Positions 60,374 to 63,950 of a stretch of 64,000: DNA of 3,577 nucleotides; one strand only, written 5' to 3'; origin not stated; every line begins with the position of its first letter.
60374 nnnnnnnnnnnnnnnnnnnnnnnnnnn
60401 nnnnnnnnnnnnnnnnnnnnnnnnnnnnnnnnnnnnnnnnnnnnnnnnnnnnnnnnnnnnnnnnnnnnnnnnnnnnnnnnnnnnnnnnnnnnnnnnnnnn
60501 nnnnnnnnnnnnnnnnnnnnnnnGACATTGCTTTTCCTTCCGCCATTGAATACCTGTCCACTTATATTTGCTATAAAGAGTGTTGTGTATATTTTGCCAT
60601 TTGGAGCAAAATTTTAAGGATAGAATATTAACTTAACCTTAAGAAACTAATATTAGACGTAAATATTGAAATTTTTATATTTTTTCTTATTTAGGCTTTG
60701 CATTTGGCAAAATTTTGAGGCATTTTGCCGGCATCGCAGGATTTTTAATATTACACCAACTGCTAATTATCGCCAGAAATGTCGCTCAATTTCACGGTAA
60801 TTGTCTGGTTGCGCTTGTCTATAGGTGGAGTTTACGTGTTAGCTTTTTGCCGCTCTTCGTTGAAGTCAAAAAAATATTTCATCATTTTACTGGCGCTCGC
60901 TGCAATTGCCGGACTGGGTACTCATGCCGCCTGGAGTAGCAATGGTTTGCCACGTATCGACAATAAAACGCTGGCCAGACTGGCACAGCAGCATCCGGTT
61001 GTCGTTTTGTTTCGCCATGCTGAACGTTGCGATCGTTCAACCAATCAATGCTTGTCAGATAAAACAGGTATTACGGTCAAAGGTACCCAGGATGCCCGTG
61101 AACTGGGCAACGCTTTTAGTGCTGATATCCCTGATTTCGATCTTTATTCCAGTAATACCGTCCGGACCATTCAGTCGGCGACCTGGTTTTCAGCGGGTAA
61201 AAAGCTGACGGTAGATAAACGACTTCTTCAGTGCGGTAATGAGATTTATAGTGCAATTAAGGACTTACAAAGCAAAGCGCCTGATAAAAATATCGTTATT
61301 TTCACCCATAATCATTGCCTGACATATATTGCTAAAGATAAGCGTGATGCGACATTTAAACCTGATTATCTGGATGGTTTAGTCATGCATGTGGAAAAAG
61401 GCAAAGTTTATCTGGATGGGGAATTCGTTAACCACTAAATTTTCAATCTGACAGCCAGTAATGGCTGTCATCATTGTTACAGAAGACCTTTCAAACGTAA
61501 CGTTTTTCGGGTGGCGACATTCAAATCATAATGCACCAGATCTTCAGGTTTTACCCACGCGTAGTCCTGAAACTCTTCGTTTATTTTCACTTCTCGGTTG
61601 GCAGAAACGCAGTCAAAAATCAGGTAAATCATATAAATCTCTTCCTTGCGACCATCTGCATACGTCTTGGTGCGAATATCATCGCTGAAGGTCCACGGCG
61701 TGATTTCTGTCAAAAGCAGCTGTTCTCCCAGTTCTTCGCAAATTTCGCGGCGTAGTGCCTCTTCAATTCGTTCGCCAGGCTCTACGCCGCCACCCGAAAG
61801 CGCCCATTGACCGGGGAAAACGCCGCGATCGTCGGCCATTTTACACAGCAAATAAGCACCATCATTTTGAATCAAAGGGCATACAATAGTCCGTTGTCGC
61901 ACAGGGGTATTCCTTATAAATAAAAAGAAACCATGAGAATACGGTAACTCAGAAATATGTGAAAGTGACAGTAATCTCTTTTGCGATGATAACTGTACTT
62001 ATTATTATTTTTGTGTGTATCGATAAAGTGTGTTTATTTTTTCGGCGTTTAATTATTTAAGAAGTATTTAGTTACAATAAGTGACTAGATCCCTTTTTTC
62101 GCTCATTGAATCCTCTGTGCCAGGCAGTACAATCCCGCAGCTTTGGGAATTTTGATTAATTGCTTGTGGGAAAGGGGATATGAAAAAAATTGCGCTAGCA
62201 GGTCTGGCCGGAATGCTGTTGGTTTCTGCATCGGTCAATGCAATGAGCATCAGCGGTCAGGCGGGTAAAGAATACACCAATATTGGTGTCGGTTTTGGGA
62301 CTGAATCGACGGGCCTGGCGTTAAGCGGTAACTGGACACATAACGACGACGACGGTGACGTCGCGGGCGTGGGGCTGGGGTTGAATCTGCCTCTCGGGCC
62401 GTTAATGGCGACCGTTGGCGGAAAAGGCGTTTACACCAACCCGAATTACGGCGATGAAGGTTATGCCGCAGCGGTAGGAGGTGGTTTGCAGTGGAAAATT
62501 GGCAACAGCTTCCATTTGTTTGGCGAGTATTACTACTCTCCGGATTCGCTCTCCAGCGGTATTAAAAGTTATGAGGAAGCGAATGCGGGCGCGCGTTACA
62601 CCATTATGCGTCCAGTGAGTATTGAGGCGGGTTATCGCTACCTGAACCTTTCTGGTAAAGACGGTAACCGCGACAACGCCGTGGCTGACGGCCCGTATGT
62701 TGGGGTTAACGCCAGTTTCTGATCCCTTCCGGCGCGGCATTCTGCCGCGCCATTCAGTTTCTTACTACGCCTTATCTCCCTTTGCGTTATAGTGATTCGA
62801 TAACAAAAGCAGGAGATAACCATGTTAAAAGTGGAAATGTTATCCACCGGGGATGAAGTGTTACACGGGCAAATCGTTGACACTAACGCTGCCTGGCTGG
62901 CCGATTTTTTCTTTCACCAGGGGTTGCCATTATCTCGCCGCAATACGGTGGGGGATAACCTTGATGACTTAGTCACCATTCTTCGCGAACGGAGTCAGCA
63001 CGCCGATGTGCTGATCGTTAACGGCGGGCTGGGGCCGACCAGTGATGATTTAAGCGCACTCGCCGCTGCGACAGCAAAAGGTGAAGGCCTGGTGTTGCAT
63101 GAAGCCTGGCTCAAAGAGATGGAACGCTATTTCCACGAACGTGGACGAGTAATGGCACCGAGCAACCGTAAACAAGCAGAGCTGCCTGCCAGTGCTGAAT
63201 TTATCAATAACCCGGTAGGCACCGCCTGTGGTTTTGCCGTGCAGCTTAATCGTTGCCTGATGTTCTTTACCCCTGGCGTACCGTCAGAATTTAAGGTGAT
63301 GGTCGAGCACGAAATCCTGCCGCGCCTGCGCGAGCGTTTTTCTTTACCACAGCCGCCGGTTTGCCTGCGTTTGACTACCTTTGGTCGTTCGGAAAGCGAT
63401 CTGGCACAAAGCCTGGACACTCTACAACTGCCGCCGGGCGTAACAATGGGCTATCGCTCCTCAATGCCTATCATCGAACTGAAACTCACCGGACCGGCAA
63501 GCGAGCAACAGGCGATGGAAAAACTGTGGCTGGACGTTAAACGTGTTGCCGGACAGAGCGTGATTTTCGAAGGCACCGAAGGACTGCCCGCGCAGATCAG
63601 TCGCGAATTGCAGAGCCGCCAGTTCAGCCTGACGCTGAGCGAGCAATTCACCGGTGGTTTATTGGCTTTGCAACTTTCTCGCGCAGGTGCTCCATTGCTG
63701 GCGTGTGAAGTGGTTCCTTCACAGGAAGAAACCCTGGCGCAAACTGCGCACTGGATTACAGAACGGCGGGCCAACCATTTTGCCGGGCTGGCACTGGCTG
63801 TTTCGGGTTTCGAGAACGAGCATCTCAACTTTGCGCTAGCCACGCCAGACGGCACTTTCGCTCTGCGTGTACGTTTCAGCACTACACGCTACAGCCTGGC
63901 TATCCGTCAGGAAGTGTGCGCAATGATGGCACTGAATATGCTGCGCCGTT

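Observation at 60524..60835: Orphaned arnB promoter: PmrA box, native ribosome-binding site and a duplicated ATG now read into the IS10 inside end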

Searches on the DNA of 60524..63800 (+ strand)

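Call 5: search_dna_similar(query=window:60524-63800:+, collection=ecoli_genomes, mode=near, max_rows=12)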
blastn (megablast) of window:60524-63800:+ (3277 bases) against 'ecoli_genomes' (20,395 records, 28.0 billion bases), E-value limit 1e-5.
Records with a match: 5421; places in all: 5432; records where one place covers at least 80% of the query: 5398.
Genomes with a match: 5421 of 5426; with a place that covers at least 80% of the query: 5398. Places per genome that has any: lowest 1, median 1, highest 2. On chromosomes: 5432 places; on plasmids: 0.
Best place of each record, by identity: >=99% 65; 95-99% 5356.
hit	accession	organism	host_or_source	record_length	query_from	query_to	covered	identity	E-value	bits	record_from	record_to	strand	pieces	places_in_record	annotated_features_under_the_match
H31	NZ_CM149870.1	Escherichia coli strain HCP5S3_I2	Sus scrofa domesticus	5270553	1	3277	100%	100.0%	0e+0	6047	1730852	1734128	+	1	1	yfaY: nicotinamide mononucleotide deamidase-related protein YfaY | ais: lipopolysaccharide core heptose(II)-phosphate phosphatase Ais | yfaZ: YfaZ family outer membrane protein | nudI: nucleoside triphosphatase NudI | arnB: UDP-4-amino-4-deoxy-L-arabinose aminotransferase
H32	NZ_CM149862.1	Escherichia coli strain LCP30S3_I5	Sus scrofa domesticus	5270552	1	3277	100%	100.0%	0e+0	6047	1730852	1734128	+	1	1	yfaY: nicotinamide mononucleotide deamidase-related protein YfaY | ais: lipopolysaccharide core heptose(II)-phosphate phosphatase Ais | yfaZ: YfaZ family outer membrane protein | nudI: nucleoside triphosphatase NudI | arnB: UDP-4-amino-4-deoxy-L-arabinose aminotransferase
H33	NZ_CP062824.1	Escherichia coli O169:H41 strain Res13-Lact-PER13-34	Sus scrofa domesticus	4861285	1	3277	100%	99.5%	0e+0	5963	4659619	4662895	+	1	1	yfaY: nicotinamide mononucleotide deamidase-related protein YfaY | ais: lipopolysaccharide core heptose(II)-phosphate phosphatase Ais | yfaZ: YfaZ family outer membrane protein | nudI: nucleoside triphosphatase NudI | arnB: UDP-4-amino-4-deoxy-L-arabinose aminotransferase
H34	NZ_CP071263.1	Escherichia coli strain MEI003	Outdoors environment of a veterinary ...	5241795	1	3277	100%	99.5%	0e+0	5963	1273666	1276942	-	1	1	yfaY: nicotinamide mononucleotide deamidase-related protein YfaY | ais: lipopolysaccharide core heptose(II)-phosphate phosphatase Ais | yfaZ: YfaZ family outer membrane protein | nudI: nucleoside triphosphatase NudI | arnB: UDP-4-amino-4-deoxy-L-arabinose aminotransferase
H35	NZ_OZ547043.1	Escherichia coli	Homo sapiens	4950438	1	3277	100%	99.4%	0e+0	5941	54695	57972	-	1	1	yfaY: nicotinamide mononucleotide deamidase-related protein YfaY | ais: lipopolysaccharide core heptose(II)-phosphate phosphatase Ais | yfaZ: YfaZ family outer membrane protein | nudI: nucleoside triphosphatase NudI | arnB: UDP-4-amino-4-deoxy-L-arabinose aminotransferase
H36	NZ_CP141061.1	Escherichia coli strain KE55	Homo sapiens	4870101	1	3277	100%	99.3%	0e+0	5919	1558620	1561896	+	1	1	yfaY: nicotinamide mononucleotide deamidase-related protein YfaY | ais: lipopolysaccharide core heptose(II)-phosphate phosphatase Ais | yfaZ: YfaZ family outer membrane protein | nudI: nucleoside triphosphatase NudI | arnB: UDP-4-amino-4-deoxy-L-arabinose aminotransferase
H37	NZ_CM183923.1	Escherichia coli strain GMF065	Homo sapiens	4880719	1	3277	100%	99.3%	0e+0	5919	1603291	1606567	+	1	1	yfaY: nicotinamide mononucleotide deamidase-related protein YfaY | ais: lipopolysaccharide core heptose(II)-phosphate phosphatase Ais | yfaZ: YfaZ family outer membrane protein | nudI: nucleoside triphosphatase NudI | arnB: UDP-4-amino-4-deoxy-L-arabinose aminotransferase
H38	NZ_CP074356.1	Escherichia coli strain XJ6.1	bovine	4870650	1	3277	100%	99.2%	0e+0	5914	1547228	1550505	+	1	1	yfaY: nicotinamide mononucleotide deamidase-related protein YfaY | ais: lipopolysaccharide core heptose(II)-phosphate phosphatase Ais | yfaZ: YfaZ family outer membrane protein | nudI: nucleoside triphosphatase NudI | arnB: UDP-4-amino-4-deoxy-L-arabinose aminotransferase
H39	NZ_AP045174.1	Escherichia coli strain JNEC-KY178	Homo sapiens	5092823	1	3277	100%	99.2%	0e+0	5914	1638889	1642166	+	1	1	yfaY: nicotinamide mononucleotide deamidase-related protein YfaY | ais: lipopolysaccharide core heptose(II)-phosphate phosphatase Ais | yfaZ: YfaZ family outer membrane protein | nudI: nucleoside triphosphatase NudI | arnB: UDP-4-amino-4-deoxy-L-arabinose aminotransferase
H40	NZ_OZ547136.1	Escherichia coli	Homo sapiens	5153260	1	3277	100%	99.1%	0e+0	5891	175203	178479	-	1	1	yfaY: nicotinamide mononucleotide deamidase-related protein YfaY | ais: lipopolysaccharide core heptose(II)-phosphate phosphatase Ais | yfaZ: YfaZ family outer membrane protein | nudI: nucleoside triphosphatase NudI | arnB: UDP-4-amino-4-deoxy-L-arabinose aminotransferase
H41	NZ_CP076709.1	Escherichia coli O158:H23 strain CFIAFB20140388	missing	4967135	1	3277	100%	99.1%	0e+0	5886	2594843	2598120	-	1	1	yfaY: nicotinamide mononucleotide deamidase-related protein YfaY | ais: lipopolysaccharide core heptose(II)-phosphate phosphatase Ais | yfaZ: YfaZ family outer membrane protein | nudI: nucleoside triphosphatase NudI | arnB: UDP-4-amino-4-deoxy-L-arabinose aminotransferase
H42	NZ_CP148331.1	Escherichia coli strain Z1323HEC0462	Homo sapiens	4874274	1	3277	100%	99.1%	0e+0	5886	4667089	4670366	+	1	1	yfaY: nicotinamide mononucleotide deamidase-related protein YfaY | ais: lipopolysaccharide core heptose(II)-phosphate phosphatase Ais | yfaZ: YfaZ family outer membrane protein | nudI: nucleoside triphosphatase NudI | arnB: UDP-4-amino-4-deoxy-L-arabinose aminotransferase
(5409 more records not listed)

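Call 7: get_annotated_region(hit=H31, flank=3000)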
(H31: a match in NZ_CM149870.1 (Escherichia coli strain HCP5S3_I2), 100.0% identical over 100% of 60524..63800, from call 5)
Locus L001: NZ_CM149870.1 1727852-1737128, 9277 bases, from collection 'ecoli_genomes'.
description: Escherichia coli strain HCP5S3_I2 chromosome, whole genome shotgun sequence
organism: Escherichia coli strain HCP5S3_I2 (NCBI taxid 562)
replicon: chromosome; assembly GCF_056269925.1
host: Sus scrofa domesticus; source: feces; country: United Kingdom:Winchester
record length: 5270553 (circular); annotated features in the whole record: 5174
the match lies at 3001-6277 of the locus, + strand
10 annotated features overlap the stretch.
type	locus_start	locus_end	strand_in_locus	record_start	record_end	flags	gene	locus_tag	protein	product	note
CDS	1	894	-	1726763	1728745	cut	arnA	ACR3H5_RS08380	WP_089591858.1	bifunctional UDP-4-amino-4-deoxy-L-arabinose formyltransferase/UDP-glucuronic acid oxidase ArnA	-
CDS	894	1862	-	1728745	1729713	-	arnC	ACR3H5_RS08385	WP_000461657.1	undecaprenyl-phosphate 4-deoxy-4-formamido-L-arabinose transferase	-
CDS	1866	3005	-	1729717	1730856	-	arnB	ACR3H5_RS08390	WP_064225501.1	UDP-4-amino-4-deoxy-L-arabinose aminotransferase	-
CDS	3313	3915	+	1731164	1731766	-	ais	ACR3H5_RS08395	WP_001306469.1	lipopolysaccharide core heptose(II)-phosphate phosphatase Ais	-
CDS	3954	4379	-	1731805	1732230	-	nudI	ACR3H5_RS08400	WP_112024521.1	nucleoside triphosphatase NudI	-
CDS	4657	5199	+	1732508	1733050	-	yfaZ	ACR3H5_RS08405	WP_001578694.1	YfaZ family outer membrane protein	-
CDS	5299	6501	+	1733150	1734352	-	yfaY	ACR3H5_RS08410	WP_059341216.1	nicotinamide mononucleotide deamidase-related protein YfaY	-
CDS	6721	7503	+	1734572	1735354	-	yfaX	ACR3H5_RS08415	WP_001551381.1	IclR family transcriptional regulator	-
CDS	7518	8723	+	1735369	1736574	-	rhmD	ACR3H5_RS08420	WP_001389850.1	L-rhamnonate dehydratase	-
CDS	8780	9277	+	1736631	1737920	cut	yfaV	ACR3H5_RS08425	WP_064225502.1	MFS transporter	-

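Call 35: search_dna_similar(query=window:60524-60836:+, collection=ecoli_genomes, mode=distant, rows=spread, max_rows=30)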
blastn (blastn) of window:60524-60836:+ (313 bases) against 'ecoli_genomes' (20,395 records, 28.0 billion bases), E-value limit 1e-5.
Records with a match: 5415; places in all: 5422; records where one place covers at least 80% of the query: 5407.
Genomes with a match: 5415 of 5426; with a place that covers at least 80% of the query: 5407. Places per genome that has any: lowest 1, median 1, highest 2. On chromosomes: 5422 places; on plasmids: 0.
Best place of each record, by identity: >=99% 1244; 95-99% 4171.
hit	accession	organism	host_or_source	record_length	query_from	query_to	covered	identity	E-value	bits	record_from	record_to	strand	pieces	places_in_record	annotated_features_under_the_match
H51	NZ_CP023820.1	Escherichia coli strain 7/2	Homo sapiens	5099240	1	313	100%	100.0%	4e-158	565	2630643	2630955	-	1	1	arnB: UDP-4-amino-4-deoxy-L-arabinose aminotransferase | ais: lipopolysaccharide core heptose(II)-phosphate phosphatase Ais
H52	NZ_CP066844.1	Escherichia coli strain Z30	Homo sapiens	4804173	1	313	100%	100.0%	4e-158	565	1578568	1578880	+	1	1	arnB: UDP-4-amino-4-deoxy-L-arabinose aminotransferase | ais: lipopolysaccharide core heptose(II)-phosphate phosphatase Ais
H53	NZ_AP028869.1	Escherichia coli strain JBEHAAB-19-0176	Homo sapiens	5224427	1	313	100%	100.0%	4e-158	565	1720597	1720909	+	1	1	arnB: UDP-4-amino-4-deoxy-L-arabinose aminotransferase | ais: lipopolysaccharide core heptose(II)-phosphate phosphatase Ais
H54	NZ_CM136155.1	Escherichia coli strain PRO_A-1490-6W-A_ESBL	Homo sapiens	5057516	1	313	100%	100.0%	4e-158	565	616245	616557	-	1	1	arnB: UDP-4-amino-4-deoxy-L-arabinose aminotransferase | ais: lipopolysaccharide core heptose(II)-phosphate phosphatase Ais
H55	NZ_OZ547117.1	Escherichia coli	Homo sapiens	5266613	1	313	100%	99.7%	2e-156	561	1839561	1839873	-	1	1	arnB: UDP-4-amino-4-deoxy-L-arabinose aminotransferase | ais: lipopolysaccharide core heptose(II)-phosphate phosphatase Ais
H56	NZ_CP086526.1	Escherichia coli strain Ec-042-T20-MAC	Homo sapiens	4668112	1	313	100%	99.0%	9e-154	552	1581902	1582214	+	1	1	arnB: UDP-4-amino-4-deoxy-L-arabinose aminotransferase | ais: lipopolysaccharide core heptose(II)-phosphate phosphatase Ais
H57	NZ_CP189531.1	Escherichia coli strain N427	Homo sapiens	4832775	1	313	100%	99.0%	9e-154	552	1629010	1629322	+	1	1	arnB: UDP-4-amino-4-deoxy-L-arabinose aminotransferase | ais: lipopolysaccharide core heptose(II)-phosphate phosphatase Ais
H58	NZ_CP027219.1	Escherichia coli strain 2015C-3163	Homo sapiens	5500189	1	313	100%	98.7%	1e-152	547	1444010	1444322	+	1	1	arnB: UDP-4-amino-4-deoxy-L-arabinose aminotransferase | ais: lipopolysaccharide core heptose(II)-phosphate phosphatase Ais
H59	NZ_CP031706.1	Escherichia coli strain R1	cattle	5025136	1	313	100%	98.7%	1e-152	547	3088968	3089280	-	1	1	arnB: UDP-4-amino-4-deoxy-L-arabinose aminotransferase | ais: lipopolysaccharide core heptose(II)-phosphate phosphatase Ais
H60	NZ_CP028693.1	Escherichia coli strain 108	cattle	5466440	1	313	100%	98.7%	1e-152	547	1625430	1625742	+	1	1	arnB: UDP-4-amino-4-deoxy-L-arabinose aminotransferase | ais: lipopolysaccharide core heptose(II)-phosphate phosphatase Ais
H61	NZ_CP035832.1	Escherichia coli strain 025542-1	Homo sapiens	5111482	1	313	100%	98.7%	1e-152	547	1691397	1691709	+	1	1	arnB: UDP-4-amino-4-deoxy-L-arabinose aminotransferase | ais: lipopolysaccharide core heptose(II)-phosphate phosphatase Ais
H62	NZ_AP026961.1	Escherichia coli strain EC20-72C-1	Anabas testudineus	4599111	1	313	100%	98.7%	1e-152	547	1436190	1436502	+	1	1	arnB: UDP-4-amino-4-deoxy-L-arabinose aminotransferase | ais: lipopolysaccharide core heptose(II)-phosphate phosphatase Ais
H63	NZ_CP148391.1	Escherichia coli strain Z1323HEC0010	Homo sapiens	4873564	1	313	100%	98.7%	1e-152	547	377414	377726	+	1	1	arnB: UDP-4-amino-4-deoxy-L-arabinose aminotransferase | ais: lipopolysaccharide core heptose(II)-phosphate phosphatase Ais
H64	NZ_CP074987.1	Escherichia coli strain 10205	Homo sapiens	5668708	1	313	100%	98.7%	1e-152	547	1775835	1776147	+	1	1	arnB: UDP-4-amino-4-deoxy-L-arabinose aminotransferase | ais: lipopolysaccharide core heptose(II)-phosphate phosphatase Ais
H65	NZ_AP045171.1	Escherichia coli strain JNEC-KY175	Homo sapiens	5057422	1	313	100%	98.7%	1e-152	547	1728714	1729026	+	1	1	arnB: UDP-4-amino-4-deoxy-L-arabinose aminotransferase | ais: lipopolysaccharide core heptose(II)-phosphate phosphatase Ais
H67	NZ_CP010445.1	Escherichia coli K-12 strain K-12 MG1655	not applicable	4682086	1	313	100%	98.4%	4e-151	543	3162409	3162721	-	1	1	arnB: UDP-4-amino-4-deoxy-L-arabinose aminotransferase | ais: lipopolysaccharide core heptose(II)-phosphate phosphatase Ais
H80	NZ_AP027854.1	Escherichia coli strain 2017-19-1CC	Homo sapiens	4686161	187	313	41%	97.6%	8e-53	216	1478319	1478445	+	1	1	ais: lipopolysaccharide core heptose(II)-phosphate phosphatase Ais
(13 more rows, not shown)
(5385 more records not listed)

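Call 36: get_annotated_region(hit=H80, flank=4000)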
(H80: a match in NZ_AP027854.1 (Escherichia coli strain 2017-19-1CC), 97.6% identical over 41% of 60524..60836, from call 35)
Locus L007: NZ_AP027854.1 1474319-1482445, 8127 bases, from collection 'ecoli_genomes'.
description: Escherichia coli strain 2017-19-1CC chromosome, complete genome
organism: Escherichia coli strain 2017-19-1CC (NCBI taxid 562)
replicon: chromosome; assembly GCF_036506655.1
host: Homo sapiens; source: feces; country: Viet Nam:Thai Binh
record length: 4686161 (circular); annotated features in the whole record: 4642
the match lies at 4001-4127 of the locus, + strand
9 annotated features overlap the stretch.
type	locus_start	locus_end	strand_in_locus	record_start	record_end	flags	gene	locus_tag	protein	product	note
CDS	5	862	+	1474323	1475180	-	menB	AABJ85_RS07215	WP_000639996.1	1,4-dihydroxy-2-naphthoyl-CoA synthase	-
CDS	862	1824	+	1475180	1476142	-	menC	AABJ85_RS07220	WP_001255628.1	o-succinylbenzoate synthase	-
CDS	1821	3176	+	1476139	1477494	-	menE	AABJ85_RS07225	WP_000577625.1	o-succinylbenzoate--CoA ligase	-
CDS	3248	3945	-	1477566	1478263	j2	-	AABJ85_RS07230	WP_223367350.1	IS1 family transposase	programmed frameshift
CDS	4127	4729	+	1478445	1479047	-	ais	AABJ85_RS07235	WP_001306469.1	lipopolysaccharide core heptose(II)-phosphate phosphatase Ais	-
CDS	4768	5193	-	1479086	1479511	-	nudI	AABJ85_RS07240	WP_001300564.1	nucleoside triphosphatase NudI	-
CDS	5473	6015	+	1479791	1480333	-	yfaZ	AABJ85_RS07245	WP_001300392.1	YfaZ family protein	-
CDS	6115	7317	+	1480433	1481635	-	yfaY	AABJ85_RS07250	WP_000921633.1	nicotinamide mononucleotide deamidase-related protein YfaY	-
CDS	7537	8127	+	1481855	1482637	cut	yfaX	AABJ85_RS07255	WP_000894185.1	IclR family transcriptional regulator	-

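Call 37: get_annotated_region(hit=H67, flank=300)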
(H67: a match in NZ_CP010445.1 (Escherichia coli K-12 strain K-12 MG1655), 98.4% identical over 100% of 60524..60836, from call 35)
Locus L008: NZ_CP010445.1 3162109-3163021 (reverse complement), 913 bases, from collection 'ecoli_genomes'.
description: Escherichia coli K-12 strain K-12 MG1655 chromosome, complete genome
organism: Escherichia coli K-12 strain K-12 MG1655 (NCBI taxid 83333)
replicon: chromosome; assembly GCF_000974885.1
host: -; source: not applicable; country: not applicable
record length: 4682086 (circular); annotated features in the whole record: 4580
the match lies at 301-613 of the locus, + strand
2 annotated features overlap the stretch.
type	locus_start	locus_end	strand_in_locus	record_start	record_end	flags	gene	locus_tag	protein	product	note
CDS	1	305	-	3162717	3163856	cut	arnB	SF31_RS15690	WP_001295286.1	UDP-4-amino-4-deoxy-L-arabinose aminotransferase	-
CDS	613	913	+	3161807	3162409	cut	ais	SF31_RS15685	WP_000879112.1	lipopolysaccharide core heptose(II)-phosphate phosphatase Ais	-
